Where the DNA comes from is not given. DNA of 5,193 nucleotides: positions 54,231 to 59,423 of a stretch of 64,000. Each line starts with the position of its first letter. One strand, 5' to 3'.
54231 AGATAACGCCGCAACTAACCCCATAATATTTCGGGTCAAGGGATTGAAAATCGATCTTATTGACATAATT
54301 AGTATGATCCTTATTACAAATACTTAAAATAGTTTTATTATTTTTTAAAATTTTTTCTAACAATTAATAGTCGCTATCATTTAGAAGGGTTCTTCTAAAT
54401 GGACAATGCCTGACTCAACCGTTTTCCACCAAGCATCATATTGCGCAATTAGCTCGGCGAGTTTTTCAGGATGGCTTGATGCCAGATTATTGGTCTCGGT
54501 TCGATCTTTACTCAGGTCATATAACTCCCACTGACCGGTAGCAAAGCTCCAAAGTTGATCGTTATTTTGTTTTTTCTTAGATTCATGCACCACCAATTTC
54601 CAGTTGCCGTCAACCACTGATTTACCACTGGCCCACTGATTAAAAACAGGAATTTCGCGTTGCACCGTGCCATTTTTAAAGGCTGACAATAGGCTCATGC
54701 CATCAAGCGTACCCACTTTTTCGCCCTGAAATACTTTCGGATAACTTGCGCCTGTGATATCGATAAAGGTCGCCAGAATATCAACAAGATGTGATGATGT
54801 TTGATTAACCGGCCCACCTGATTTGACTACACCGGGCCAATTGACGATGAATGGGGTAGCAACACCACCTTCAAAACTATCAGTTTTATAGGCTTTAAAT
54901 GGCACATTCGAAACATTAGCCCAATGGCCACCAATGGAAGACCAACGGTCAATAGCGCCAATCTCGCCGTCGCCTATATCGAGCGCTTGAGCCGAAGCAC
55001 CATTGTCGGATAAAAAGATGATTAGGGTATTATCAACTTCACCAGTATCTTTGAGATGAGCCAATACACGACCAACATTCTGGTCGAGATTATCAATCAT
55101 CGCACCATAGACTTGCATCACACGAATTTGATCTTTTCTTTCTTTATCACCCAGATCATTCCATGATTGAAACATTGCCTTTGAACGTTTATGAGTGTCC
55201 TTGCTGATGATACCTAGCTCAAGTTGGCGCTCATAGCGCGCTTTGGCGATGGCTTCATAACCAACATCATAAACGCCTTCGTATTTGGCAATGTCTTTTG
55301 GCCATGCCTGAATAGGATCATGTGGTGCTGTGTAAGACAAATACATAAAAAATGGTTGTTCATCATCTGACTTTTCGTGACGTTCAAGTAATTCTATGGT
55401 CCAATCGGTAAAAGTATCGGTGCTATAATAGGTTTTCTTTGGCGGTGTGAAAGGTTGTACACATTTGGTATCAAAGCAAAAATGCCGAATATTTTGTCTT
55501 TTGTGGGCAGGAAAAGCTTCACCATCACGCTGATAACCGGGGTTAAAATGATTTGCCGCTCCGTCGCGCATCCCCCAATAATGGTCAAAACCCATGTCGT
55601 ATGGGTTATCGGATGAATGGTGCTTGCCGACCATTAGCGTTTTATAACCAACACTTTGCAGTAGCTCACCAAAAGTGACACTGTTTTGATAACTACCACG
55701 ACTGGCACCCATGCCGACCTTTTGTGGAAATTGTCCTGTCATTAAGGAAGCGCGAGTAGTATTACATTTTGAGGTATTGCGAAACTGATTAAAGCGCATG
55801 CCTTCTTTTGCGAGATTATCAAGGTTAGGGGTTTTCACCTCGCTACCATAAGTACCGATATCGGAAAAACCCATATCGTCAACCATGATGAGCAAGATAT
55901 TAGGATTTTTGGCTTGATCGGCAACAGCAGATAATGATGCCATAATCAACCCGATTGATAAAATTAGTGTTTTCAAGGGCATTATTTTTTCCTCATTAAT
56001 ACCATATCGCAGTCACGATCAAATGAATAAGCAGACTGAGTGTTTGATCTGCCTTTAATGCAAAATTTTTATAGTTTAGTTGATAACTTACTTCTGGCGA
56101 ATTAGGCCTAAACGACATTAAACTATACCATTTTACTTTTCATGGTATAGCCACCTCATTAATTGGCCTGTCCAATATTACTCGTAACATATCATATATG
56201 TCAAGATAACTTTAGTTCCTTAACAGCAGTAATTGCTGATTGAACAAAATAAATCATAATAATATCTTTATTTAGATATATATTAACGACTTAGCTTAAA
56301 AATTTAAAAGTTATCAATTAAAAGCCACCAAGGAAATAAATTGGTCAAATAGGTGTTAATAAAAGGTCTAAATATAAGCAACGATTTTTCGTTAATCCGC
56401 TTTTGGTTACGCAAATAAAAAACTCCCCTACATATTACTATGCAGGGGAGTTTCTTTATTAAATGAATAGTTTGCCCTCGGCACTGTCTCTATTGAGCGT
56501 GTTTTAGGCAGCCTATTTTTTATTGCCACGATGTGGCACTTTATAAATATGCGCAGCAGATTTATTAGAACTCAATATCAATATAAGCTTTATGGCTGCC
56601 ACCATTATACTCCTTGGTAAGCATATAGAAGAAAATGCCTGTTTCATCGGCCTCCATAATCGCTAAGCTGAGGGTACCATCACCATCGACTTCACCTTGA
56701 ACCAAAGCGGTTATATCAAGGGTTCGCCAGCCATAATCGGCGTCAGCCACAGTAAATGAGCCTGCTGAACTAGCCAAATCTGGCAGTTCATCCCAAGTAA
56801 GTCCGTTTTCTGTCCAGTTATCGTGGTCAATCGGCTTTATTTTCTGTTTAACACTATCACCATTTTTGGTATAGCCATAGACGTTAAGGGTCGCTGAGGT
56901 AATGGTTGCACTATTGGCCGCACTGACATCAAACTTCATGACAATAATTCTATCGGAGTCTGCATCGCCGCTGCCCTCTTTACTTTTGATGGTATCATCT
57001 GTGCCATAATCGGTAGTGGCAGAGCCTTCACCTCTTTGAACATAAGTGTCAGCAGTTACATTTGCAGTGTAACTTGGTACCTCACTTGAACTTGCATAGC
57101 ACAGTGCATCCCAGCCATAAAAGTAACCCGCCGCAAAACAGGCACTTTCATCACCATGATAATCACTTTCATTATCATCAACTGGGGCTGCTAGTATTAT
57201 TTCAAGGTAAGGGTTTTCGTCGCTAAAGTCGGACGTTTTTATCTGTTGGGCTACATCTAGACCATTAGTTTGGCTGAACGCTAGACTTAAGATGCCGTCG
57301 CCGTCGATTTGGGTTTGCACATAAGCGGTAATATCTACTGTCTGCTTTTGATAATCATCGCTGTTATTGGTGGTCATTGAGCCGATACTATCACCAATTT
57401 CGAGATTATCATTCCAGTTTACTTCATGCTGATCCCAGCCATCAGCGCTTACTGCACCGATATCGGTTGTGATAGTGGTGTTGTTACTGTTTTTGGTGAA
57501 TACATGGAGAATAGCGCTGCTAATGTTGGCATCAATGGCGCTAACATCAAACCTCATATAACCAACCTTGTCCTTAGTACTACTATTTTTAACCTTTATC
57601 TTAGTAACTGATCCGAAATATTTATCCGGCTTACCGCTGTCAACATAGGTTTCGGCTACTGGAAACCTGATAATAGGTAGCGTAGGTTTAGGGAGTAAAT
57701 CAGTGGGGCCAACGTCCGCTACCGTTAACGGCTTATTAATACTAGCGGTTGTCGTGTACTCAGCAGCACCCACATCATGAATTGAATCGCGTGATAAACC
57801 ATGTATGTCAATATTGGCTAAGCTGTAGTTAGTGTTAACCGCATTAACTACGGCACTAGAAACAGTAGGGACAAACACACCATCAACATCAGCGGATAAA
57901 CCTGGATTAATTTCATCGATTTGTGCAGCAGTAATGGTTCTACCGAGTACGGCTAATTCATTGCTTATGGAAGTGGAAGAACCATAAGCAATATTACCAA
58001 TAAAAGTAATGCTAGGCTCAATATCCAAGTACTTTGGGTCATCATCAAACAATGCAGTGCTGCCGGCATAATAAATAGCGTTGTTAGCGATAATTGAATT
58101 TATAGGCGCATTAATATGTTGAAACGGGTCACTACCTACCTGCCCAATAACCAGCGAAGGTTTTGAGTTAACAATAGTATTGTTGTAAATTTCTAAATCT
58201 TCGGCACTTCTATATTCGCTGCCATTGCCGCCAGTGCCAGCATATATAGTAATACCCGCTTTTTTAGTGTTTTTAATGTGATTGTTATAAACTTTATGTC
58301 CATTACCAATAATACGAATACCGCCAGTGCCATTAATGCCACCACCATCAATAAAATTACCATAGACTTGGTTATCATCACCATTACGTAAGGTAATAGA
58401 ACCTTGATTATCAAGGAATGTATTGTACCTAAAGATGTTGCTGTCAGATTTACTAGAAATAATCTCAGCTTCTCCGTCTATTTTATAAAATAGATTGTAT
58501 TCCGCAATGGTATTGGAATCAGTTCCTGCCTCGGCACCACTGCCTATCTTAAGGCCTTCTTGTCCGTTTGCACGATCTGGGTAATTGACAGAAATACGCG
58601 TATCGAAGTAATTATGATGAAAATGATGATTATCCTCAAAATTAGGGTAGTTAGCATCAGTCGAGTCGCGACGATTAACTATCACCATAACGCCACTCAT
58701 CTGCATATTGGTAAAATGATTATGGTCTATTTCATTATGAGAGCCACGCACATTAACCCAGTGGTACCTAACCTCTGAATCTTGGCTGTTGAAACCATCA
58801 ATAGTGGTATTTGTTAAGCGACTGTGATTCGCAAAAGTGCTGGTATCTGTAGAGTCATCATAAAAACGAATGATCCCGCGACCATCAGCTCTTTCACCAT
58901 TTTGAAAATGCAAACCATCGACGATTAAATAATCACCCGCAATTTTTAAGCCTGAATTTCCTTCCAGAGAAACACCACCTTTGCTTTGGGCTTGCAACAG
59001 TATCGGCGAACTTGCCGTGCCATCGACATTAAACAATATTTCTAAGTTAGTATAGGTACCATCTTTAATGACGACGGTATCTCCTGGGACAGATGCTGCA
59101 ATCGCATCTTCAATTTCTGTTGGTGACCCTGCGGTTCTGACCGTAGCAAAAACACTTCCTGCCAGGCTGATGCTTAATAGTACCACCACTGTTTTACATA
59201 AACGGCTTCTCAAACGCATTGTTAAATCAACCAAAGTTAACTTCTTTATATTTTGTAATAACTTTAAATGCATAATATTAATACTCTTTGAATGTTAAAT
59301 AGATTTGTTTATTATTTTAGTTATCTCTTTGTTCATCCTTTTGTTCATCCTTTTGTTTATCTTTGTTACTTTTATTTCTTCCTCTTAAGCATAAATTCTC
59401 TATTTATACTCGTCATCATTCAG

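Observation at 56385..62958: Cassette architecture: unrelated cargo genes in identical expression frames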

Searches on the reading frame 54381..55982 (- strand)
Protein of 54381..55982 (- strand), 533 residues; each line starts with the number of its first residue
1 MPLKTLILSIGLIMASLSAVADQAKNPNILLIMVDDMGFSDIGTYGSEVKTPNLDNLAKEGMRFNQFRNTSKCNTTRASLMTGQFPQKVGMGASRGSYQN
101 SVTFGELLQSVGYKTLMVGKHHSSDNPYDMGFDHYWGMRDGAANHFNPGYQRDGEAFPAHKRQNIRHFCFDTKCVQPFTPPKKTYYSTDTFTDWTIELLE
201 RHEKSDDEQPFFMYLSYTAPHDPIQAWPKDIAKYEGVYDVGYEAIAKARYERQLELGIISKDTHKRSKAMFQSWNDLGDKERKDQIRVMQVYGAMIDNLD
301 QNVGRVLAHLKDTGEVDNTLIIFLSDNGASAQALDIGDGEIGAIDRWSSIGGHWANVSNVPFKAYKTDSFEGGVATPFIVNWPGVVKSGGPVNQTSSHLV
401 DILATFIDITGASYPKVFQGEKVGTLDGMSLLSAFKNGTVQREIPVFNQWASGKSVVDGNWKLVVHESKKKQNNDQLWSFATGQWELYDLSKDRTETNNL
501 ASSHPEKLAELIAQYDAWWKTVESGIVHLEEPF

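Call 8: search_protein_families(library=pfam, proteins=[window:54381-55982:-])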
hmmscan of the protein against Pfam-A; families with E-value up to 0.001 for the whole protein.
window:54381-55982:- (533 aa): 3 families
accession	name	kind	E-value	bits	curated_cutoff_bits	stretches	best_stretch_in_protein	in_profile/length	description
PF00884.28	Sulfatase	-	2.7e-55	188.2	25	1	27-411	1-300/301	Sulfatase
PF16347.10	SGSH_C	-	4.7e-09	37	29.3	1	370-503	12-134/154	N-sulphoglucosamine sulphohydrolase, C-terminal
PF01663.27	Phosphodiest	-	6.9e-07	29.6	23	1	30-331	2-223/342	Type I phosphodiesterase / nucleotide pyrophosphatase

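Call 44: find_related_loci(query=window:54381-55982:-, collection=genome_contigs, flank=10000)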
Query window:54381-55982:- (533 aa) in genome_contigs; peptide patterns used: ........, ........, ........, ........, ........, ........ (x = any residue, [..] = any of these).
410 stretches matched a pattern; 385 encode a relative of the query (tblastn E <= 1e-3); the best 80 are kept; 80 distinct loci.
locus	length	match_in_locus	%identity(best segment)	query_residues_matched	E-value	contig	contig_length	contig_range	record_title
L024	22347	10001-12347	73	1-528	0e+0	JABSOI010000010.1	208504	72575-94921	MAG: Alteromonadaceae bacterium isolate DT_4 DT-Alteromonadaceae-1_scaffold_11, whole genome shotgun sequence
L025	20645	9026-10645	65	5-531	0e+0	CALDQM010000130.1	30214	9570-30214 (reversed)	MAG TPA_asm: uncultured Cellvibrionales bacterium isolate ERR599090_bin.119_CONCOCT_v1.1_MAG genome assembly, contig: ER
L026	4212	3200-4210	71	13-350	1e-172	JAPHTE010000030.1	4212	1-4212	MAG: Lysobacterales bacterium isolate N1M-Bin_12 c_000000171457, whole genome shotgun sequence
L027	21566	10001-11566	45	5-530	2e-152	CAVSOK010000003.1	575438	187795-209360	MAG: uncultured Cytophagales bacterium isolate MFD03250.bin.2.36 genome assembly, contig: contig_13196, whole genome sho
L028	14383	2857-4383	45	8-522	3e-152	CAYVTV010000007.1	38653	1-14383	MAG TPA_asm: uncultured Bacteroidaceae bacterium isolate SRP241326_co1_334 genome assembly, contig: NODE_1713_length_386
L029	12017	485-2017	43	3-518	7e-152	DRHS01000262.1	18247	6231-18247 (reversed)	MAG TPA_asm: Bacteroides sp. isolate HyVt-375 HyVt-375_k145_851894, whole genome shotgun sequence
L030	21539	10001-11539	45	2-518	2e-150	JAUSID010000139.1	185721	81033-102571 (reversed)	MAG: Opitutaceae bacterium isolate E14_metabat.bin.223 E14_k141_88691, whole genome shotgun sequence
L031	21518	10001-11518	46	25-518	1e-147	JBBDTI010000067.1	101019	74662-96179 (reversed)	MAG: Rhodothermales bacterium isolate LejiaC_62_68 Lejia_C_461_length_101019_cov_43, whole genome shotgun sequence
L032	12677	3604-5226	44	1-525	7e-147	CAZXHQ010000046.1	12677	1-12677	MAG TPA_asm: uncultured Rhodothermales bacterium isolate SRP284430_co1_215 genome assembly, contig: NODE_3475_length_126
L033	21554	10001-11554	43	1-518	3e-144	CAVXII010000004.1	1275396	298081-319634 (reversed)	MAG: uncultured Cytophagales bacterium isolate MFD03250.bin.1.194 genome assembly, contig: contig_2440, whole genome sho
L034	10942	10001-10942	68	3-315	6e-143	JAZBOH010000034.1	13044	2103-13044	MAG: Lysobacterales bacterium isolate bin.7 k117_1431437, whole genome shotgun sequence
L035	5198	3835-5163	48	6-435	2e-137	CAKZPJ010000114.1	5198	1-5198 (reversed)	MAG TPA_asm: uncultured Flammeovirgaceae bacterium isolate SRR4030105_bin.102_CONCOCT_v1.1_MAG genome assembly, contig:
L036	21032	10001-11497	42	9-522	2e-132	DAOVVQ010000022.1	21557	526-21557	MAG TPA_asm: Planctomycetota bacterium isolate CSMAG_1709 CSMAG_1709_k141_681237_length_21557_cov_9.9908, whole genome s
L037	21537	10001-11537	72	13-523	0e+0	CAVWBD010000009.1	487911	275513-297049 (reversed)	MAG: uncultured Gammaproteobacteria bacterium isolate MFD03804.bin.1.235 genome assembly, contig: contig_32886, whole ge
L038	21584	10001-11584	42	1-518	2e-130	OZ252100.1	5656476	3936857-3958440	MAG: Candidatus Latescibacterota bacterium isolate a405b522-c60e-4cbd-8fa6-7b572aa56bb7 genome assembly, chromosome: 1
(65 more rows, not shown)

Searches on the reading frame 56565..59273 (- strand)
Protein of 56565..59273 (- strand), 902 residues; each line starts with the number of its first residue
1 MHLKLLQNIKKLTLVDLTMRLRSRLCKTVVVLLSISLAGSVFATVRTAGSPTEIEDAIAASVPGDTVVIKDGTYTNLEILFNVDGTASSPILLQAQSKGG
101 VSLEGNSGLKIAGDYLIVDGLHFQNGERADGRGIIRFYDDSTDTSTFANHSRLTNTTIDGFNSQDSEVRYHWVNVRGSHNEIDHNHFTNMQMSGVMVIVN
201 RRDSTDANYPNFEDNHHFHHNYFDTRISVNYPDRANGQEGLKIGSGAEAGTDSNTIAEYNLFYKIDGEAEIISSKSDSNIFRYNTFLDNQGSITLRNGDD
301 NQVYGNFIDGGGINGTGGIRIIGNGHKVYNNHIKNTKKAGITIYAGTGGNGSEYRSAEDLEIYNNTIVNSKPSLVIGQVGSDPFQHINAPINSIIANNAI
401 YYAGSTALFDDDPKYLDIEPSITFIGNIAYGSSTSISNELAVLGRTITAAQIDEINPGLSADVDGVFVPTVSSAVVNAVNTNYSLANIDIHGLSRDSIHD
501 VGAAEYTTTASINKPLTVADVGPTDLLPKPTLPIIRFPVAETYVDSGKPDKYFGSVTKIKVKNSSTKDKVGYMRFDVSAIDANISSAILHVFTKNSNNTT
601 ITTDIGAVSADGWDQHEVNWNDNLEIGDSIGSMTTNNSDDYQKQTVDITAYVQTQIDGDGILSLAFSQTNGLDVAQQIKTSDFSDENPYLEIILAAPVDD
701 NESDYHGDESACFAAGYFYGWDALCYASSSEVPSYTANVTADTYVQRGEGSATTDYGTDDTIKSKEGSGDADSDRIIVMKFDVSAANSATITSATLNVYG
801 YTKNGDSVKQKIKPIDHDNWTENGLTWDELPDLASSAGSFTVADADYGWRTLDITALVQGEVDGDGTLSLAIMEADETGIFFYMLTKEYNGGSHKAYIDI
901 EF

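Call 8: search_protein_families(library=pfam, proteins=[window:56565-59273:-])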
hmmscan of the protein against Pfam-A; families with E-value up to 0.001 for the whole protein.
window:56565-59273:- (902 aa): 2 families
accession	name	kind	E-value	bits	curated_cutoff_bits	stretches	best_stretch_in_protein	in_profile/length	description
PF14592.12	Chondroitinas_B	-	8.8e-68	229.7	24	1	51-450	4-401/426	Chondroitinase B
PF24517.2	CBM96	-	1.4e-53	181.5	26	2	736-882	4-146/164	Carbohydrate-binding module family 96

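Call 41: find_homologous_proteins(query=window:56565-59273:-, region=1-902)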
Query window:56565-59273:-, residues 1-902 (902 aa): 56 proteins with E <= 0.001 among 8000 candidates.
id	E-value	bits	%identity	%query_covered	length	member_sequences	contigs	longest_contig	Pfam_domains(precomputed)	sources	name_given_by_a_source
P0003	0.0e+0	2016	100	100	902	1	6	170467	PF24517.3,PF14592.13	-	-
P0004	4.3e-155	536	52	59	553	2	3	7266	PF22842.4,PF14592.13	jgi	-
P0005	9.2e-85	304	71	22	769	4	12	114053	PF24517.3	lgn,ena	-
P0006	9.8e-71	257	39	53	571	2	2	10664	PF18962.8,PF14592.13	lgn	-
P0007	7.3e-68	248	35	55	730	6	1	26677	PF18962.8,PF18998.7,PF22842.4,PF14592.13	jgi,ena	jgi:poly(beta-D-mannuronate) lyase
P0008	3.4e-66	242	33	58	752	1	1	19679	PF13229.13,PF14592.13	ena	-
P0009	1.3e-65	240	33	56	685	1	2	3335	PF13229.13,PF22842.4,PF14592.13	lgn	-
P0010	1.6e-65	240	34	57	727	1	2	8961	PF14592.13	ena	-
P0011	1.2e-64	237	35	53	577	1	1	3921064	PF18962.8,PF14592.13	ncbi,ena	-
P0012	5.4e-63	232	33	58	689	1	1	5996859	PF13229.13,PF22842.4,PF14592.13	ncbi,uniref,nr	ncbi:polysaccharide lyase 6 family protein [Adhaeretor mobilis]|uniref:Chondroitinase-B n=1 Tax=Adha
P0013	1.4e-59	220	33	55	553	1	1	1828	PF14592.13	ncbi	ncbi:MAG: polysaccharide lyase 6 family protein, partial [Bacteroidota bacterium]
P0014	1.3e-55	207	36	43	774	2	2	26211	PF16318.12,PF13229.13,PF22842.4,PF14592.13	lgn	-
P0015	2.9e-55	206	35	46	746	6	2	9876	PF16318.12,PF13229.13,PF22842.4,PF14592.13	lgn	-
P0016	4.1e-53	199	36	48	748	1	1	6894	PF13229.13,PF22842.4,PF14592.13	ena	-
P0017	9.1e-53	198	34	47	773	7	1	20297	PF16318.12,PF14592.13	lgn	-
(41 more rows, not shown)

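Call 42: find_encoding_contigs(protein=P0003, flank=8000, max_places=10)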
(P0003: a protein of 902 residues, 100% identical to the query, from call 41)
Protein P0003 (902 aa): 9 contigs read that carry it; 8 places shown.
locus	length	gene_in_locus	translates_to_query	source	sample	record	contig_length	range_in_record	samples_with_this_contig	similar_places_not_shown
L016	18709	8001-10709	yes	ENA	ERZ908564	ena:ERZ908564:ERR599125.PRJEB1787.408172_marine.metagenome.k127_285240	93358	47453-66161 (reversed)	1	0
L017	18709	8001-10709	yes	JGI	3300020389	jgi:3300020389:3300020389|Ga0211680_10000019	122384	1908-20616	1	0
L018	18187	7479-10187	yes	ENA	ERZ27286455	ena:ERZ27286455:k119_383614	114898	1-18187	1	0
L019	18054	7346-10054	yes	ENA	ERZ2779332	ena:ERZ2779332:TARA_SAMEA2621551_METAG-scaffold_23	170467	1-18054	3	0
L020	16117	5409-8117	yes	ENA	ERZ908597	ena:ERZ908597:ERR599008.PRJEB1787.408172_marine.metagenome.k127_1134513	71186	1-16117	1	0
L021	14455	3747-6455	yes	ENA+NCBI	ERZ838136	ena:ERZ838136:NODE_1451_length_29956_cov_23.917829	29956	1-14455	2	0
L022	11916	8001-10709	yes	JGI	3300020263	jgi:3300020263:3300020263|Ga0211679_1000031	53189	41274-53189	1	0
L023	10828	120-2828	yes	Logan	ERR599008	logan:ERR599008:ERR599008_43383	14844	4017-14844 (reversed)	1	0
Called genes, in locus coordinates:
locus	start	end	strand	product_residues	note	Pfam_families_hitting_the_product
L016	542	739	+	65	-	-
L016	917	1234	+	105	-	-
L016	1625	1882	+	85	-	-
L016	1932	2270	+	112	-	PF13657:Couple_hipA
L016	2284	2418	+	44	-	-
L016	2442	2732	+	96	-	PF13166:AAA_13, PF13304:AAA_21 (weak)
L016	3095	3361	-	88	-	PF00665:rve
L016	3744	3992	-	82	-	PF01527:HTH_Tnp_1 (weak)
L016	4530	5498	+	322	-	-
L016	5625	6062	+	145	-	-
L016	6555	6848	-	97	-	PF13358:DDE_3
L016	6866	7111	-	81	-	PF13358:DDE_3 (weak)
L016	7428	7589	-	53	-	-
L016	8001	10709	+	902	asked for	PF14592:Chondroitinas_B, PF24517:CBM96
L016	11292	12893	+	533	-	PF00884:Sulfatase, PF01663:Phosphodiest (weak), PF16347:SGSH_C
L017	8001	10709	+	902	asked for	PF14592:Chondroitinas_B, PF24517:CBM96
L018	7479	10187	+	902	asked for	PF14592:Chondroitinas_B, PF24517:CBM96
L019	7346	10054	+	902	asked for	PF14592:Chondroitinas_B, PF24517:CBM96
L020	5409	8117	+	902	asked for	PF14592:Chondroitinas_B, PF24517:CBM96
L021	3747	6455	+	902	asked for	PF14592:Chondroitinas_B, PF24517:CBM96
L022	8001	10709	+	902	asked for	PF14592:Chondroitinas_B, PF24517:CBM96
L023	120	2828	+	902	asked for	PF14592:Chondroitinas_B, PF24517:CBM96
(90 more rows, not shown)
